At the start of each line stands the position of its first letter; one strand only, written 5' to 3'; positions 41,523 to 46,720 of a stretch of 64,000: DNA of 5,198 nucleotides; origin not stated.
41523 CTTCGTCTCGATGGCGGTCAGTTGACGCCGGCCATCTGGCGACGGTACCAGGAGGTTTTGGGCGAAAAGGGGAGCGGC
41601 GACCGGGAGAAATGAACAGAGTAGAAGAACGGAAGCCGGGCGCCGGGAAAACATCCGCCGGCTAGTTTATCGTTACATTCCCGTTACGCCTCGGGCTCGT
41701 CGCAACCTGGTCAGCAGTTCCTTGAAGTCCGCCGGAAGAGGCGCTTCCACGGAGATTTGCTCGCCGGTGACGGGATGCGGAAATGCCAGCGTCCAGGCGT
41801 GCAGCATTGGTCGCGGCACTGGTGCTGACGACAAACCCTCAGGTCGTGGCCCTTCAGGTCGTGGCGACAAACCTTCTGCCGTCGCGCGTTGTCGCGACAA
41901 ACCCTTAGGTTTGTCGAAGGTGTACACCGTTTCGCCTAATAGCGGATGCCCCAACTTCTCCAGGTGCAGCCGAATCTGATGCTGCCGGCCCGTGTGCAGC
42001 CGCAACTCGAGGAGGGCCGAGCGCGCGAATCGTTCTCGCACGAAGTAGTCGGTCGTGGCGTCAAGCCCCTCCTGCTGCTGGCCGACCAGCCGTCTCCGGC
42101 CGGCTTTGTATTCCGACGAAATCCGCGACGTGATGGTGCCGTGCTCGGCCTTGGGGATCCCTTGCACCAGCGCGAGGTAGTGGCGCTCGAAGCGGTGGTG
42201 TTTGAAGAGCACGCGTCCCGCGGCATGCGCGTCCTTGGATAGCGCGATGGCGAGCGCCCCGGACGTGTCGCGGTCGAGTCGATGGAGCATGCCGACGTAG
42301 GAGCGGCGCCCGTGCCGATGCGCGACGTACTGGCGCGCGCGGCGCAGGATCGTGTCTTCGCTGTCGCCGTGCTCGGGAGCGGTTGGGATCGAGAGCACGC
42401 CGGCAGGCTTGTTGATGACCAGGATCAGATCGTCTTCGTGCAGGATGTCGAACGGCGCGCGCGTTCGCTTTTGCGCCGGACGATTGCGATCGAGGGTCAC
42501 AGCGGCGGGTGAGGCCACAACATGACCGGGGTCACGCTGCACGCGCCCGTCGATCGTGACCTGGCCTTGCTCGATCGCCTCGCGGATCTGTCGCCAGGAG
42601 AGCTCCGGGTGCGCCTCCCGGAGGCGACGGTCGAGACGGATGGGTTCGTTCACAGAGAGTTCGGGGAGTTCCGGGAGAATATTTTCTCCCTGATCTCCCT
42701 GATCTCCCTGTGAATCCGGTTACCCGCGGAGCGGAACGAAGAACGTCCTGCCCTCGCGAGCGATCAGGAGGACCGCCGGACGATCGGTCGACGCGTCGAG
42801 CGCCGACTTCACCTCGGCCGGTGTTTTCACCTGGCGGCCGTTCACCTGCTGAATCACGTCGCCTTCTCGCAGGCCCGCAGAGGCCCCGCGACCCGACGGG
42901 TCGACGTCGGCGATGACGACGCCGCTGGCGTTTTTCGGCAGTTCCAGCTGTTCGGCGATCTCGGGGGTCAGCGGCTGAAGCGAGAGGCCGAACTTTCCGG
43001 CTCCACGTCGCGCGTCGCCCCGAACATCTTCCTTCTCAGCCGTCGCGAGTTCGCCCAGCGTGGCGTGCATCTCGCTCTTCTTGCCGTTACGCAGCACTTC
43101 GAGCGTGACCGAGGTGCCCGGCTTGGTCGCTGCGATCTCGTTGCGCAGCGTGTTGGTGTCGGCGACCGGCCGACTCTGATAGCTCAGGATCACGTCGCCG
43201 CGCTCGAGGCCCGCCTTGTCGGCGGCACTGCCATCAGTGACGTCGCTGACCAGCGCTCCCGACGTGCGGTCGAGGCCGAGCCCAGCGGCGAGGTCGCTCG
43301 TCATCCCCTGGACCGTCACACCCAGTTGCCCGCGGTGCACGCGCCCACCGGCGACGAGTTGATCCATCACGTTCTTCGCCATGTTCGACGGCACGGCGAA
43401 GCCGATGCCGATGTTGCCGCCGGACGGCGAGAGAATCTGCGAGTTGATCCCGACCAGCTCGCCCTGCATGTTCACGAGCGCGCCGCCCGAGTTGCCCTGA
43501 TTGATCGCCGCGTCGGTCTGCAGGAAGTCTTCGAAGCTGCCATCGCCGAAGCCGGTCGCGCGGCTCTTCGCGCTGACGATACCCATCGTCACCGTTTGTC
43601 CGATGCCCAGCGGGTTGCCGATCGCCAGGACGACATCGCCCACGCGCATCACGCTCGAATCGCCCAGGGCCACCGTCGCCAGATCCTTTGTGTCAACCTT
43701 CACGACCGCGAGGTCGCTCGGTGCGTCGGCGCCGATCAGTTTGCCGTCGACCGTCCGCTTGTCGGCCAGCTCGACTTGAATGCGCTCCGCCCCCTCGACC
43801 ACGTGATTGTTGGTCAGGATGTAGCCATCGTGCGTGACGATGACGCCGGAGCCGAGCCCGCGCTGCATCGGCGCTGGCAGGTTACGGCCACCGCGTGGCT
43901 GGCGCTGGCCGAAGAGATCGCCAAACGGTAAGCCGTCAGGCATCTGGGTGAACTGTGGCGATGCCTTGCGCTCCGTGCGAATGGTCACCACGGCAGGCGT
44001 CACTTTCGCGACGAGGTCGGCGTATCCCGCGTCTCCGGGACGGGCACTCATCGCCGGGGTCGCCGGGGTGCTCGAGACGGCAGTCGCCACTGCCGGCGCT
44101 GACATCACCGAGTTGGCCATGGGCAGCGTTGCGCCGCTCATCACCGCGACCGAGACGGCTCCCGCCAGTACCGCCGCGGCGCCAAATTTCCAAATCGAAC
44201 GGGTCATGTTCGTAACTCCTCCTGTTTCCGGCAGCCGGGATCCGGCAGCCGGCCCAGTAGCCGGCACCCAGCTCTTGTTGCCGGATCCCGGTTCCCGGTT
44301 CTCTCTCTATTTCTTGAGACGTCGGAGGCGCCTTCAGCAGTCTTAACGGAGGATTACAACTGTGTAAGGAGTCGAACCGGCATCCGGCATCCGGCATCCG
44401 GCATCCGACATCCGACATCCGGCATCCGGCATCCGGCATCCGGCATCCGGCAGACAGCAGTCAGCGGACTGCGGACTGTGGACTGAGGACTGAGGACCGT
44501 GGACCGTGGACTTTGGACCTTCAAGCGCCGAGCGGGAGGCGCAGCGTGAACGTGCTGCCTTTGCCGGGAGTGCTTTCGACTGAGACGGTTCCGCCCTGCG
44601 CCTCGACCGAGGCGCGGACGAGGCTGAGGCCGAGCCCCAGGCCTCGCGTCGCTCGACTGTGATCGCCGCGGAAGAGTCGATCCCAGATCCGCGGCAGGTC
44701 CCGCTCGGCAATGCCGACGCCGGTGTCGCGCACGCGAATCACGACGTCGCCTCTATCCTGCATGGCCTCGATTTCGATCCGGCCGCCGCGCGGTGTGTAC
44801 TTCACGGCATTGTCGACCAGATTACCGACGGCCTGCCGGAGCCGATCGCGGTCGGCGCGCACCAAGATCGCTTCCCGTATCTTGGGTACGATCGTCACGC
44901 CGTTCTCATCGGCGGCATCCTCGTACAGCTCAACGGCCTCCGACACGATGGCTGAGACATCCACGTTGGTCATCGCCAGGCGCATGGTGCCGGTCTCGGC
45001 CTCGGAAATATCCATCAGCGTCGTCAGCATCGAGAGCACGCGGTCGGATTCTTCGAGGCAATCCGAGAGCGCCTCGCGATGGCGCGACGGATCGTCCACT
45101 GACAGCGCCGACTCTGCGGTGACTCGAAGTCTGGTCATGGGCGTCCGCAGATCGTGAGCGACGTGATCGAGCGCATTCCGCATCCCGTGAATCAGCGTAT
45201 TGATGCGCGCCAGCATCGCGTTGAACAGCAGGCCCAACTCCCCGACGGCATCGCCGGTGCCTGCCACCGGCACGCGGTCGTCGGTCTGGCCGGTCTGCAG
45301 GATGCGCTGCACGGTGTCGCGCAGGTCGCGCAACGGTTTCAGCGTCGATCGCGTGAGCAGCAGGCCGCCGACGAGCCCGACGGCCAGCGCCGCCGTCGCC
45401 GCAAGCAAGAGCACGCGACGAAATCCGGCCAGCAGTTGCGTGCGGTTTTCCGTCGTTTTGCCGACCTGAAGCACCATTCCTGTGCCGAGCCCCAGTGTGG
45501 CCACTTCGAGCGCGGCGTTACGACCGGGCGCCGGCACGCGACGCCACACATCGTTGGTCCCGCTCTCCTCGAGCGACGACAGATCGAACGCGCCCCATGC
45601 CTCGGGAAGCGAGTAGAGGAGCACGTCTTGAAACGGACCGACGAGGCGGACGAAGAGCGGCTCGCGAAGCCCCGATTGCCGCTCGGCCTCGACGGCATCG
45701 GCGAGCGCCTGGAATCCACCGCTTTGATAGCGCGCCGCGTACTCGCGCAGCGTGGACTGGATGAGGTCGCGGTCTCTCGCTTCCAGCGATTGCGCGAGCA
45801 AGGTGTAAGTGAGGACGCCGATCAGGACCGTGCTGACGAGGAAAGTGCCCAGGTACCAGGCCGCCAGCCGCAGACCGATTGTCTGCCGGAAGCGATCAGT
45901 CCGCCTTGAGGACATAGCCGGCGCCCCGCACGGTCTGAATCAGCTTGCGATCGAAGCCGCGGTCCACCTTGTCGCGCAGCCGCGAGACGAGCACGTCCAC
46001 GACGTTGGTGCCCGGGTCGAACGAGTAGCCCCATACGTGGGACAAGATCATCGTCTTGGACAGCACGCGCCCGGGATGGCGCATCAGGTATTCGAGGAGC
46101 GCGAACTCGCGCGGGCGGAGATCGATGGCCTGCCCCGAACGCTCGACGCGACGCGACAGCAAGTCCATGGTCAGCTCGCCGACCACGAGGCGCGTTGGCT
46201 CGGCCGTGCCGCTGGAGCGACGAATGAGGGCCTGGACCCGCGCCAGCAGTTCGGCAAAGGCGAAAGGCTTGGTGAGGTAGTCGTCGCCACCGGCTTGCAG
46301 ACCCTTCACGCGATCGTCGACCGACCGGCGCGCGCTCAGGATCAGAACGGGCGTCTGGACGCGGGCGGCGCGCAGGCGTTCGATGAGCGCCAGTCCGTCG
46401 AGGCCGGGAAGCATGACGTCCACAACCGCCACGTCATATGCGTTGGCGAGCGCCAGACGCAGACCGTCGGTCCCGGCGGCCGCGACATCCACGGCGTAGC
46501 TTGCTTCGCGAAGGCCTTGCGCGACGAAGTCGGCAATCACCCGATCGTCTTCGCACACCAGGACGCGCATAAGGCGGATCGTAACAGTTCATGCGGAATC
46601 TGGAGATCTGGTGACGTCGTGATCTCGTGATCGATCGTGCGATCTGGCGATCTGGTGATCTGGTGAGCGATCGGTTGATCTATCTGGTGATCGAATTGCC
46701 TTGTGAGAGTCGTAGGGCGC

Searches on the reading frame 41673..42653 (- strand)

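Call 81: search_protein_families(library=pfam, proteins=[window:41673-42653:-], max_evalue=0.001)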
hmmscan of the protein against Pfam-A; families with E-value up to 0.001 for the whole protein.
window:41673-42653:- (326 aa): 2 families
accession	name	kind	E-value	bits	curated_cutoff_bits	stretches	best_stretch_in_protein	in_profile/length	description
PF00849.27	PseudoU_synth_2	-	2.7e-28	99.5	26.8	1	77-232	2-151/152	RNA pseudouridylate synthase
PF01479.30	S4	-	8.3e-08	32.3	22.8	1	6-46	2-42/48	S4 domain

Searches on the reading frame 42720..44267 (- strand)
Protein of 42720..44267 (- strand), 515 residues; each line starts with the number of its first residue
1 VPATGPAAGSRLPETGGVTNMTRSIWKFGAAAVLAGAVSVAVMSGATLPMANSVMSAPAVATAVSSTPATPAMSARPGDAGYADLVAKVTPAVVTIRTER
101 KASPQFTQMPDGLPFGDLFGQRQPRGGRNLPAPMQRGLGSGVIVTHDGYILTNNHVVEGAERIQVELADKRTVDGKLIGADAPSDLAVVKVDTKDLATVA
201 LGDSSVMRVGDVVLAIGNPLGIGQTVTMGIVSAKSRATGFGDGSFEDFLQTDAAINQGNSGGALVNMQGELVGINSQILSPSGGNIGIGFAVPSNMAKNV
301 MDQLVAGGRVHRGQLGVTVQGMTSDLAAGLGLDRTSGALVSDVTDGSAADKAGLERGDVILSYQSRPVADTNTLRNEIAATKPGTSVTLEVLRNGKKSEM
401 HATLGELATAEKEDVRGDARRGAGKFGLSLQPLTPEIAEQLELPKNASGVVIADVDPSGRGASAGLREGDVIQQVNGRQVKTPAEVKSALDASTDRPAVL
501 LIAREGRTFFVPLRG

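Call 34: search_protein_families(library=ncbifam, proteins=[window:42720-44267:-])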
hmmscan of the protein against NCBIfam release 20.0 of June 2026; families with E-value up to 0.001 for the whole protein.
window:42720-44267:- (515 aa): 21 families
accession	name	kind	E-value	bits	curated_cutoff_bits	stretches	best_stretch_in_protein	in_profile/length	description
TIGR02037.1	degP_htrA_DO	subfamily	5.4e-148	493.5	416.2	1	82-511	3-432/434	Do family serine endopeptidase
NF007526.1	PRK10139.1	equivalog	2.3e-106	356.2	756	2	59-409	21-364/456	serine endoprotease DegQ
NF008189.1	PRK10942.1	equivalog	1e-95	321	720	1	47-502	12-463/477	serine endoprotease DegP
NF041521.1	HhoA_HhoB_HtrA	equivalog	2.4e-93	313.1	450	2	83-407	4-334/335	HhoA/HhoB/HtrA family serine endopeptidase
TIGR02038.1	protease_degS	equivalog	1.1e-86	291.2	422.95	2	136-407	77-349/351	outer membrane-stress sensor serine endopeptidase DegS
NF008147.1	PRK10898.1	equivalog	2.9e-80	270.1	408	1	136-407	77-350/352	outer membrane-stress sensor serine endopeptidase DegS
NF047968.1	SerProtHtrA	equivalog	2.8e-72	244.1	470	1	135-403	85-356/357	serine protease HtrA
NF040960.1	MamE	equivalog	1.3e-70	238.8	800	3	29-305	22-294/659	magnetosome formation protease MamE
NF050055.1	SerProtHtrAMycob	equivalog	5.7e-58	197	800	1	138-399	228-493/502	serine protease HtrA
NF053637.1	SerProtHtrAspr2045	equivalog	1.4e-52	179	650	1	138-402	104-384/394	serine protease HtrA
NF040961.1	MamO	equivalog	7.1e-23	80.8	800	1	137-305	98-268/648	magnetosome protein MamO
NF033740.0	MarP_fam_protase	equivalog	2.6e-18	66.2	250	1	137-301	211-374/390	MarP family serine protease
NF041199.1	trx7_PDZ_seleno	equivalog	3.9e-17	62.3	300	1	329-508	196-383/390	Trx7/PDZ domain-containing (seleno)protein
NF040965.1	MamP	equivalog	3.7e-14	53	300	2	427-490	115-176/290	magnetosome magnetite formation protein MamP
TIGR00054.1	TIGR00054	equivalog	1.1e-11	44.3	147.55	2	338-400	204-265/421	RIP metalloprotease RseP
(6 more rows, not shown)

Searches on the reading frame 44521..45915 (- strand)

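Call 34: search_protein_families(library=ncbifam, proteins=[window:44521-45915:-])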
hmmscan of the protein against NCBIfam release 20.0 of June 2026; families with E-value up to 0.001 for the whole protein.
window:44521-45915:- (464 aa): 89 families (the best 25 are shown)
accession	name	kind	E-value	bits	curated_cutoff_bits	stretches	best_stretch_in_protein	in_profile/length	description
TIGR01386.1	cztS_silS_copS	subfamily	5.3e-64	216.9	292.55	1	12-461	3-457/457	heavy metal sensor histidine kinase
NF033092.0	HK_WalK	equivalog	1.3e-53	182.5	725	2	249-462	376-594/594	cell wall metabolism sensor histidine kinase WalK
NF046044.1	PnpS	equivalog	2.8e-53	181.3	400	1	251-461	176-390/390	two-component system histidine kinase PnpS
TIGR02966.1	phoR_proteo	equivalog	4.1e-47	160.8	334.2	1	245-459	114-332/333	phosphate regulon sensor histidine kinase PhoR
NF041735.1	hist_kin_RppB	equivalog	5.9e-45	153.8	400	1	251-461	222-438/438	two-component system sensor histidine kinase RppB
NF040691.1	MtrAB_MtrB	equivalog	9.7e-43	146.9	450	1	157-462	178-492/507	MtrAB system histidine kinase MtrB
NF008312.0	PRK11100.1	equivalog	2.4e-41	142.1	356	1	148-461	163-473/477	two-component system sensor histidine kinase CreC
NF012163.2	BaeS_SmeS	equivalog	2.4e-39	135.5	500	1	162-461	159-457/457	sensor histidine kinase efflux regulator BaeS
NF007345.0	PRK09835.1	subfamily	4.7e-38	130.9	423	1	185-461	203-479/482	Cu(+)/Ag(+) sensor histidine kinase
NF045903.1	CuHisKinLciSLeg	equivalog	5.2e-38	131.4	700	1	181-460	76-356/357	copper-responsive two-component system sensor histidine kinase LciS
TIGR02956.1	TMAO_torS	equivalog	2.3e-36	125.3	676.5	1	252-462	471-682/967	TMAO reductase system sensor histidine kinase/response regulator TorS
NF041210.1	his_kin_PieS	equivalog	3.4e-36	125.2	850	1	175-462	175-470/474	two component system sensor histidine kinase PieS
NF006800.0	PRK09303.1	equivalog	4.7e-36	124.6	342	1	248-462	154-377/383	histidine kinase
NF041880.1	EPS_EpsF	equivalog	5.1e-36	124.2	900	1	251-461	280-492/492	response regulator EpsF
NF007837.0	PRK10549.1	equivalog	1.2e-35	123.1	603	1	171-462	169-458/466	envelope stress sensor histidine kinase BaeS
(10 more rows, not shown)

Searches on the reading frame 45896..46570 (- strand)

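Call 81: search_protein_families(library=pfam, proteins=[window:45896-46570:-], max_evalue=0.001)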
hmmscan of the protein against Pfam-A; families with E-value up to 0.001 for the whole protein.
window:45896-46570:- (224 aa): 2 families
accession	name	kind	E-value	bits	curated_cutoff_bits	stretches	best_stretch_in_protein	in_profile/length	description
PF00486.34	Trans_reg_C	-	3.4e-28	98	26.2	1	146-221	1-77/77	Transcriptional regulatory protein, C terminal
PF00072.30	Response_reg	-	5.1e-27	94.7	30.2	1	3-113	1-111/111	Response regulator receiver domain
